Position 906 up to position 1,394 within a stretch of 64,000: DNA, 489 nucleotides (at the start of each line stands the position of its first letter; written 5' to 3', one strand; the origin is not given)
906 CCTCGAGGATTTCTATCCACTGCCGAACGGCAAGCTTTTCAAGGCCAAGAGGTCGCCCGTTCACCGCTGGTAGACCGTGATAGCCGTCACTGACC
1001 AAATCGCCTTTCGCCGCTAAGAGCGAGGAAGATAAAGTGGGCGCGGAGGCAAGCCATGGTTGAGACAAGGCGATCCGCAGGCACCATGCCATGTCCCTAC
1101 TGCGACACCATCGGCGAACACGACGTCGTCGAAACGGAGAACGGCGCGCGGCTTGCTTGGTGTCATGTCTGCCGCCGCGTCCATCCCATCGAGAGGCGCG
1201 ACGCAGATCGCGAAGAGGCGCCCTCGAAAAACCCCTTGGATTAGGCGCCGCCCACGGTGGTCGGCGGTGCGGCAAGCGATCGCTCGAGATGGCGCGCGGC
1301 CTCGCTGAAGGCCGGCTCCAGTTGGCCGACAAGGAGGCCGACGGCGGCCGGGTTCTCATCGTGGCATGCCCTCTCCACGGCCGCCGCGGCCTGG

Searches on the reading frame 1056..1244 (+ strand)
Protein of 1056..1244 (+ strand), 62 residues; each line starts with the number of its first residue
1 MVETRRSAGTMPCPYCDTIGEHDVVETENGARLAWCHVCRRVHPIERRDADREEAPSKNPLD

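Call 80: search_protein_families(library=ncbifam, proteins=[window:1056-1244:+], max_evalue=1)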
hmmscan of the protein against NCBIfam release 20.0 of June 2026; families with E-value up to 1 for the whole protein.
window:1056-1244:+ (62 aa): 1 family
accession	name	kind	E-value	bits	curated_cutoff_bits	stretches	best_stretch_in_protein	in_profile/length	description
NF041869.1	paae_haloarch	equivalog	0.29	11.4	100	0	2-18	9-25/56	1,2-phenylacetyl-CoA epoxidase subunit PaaE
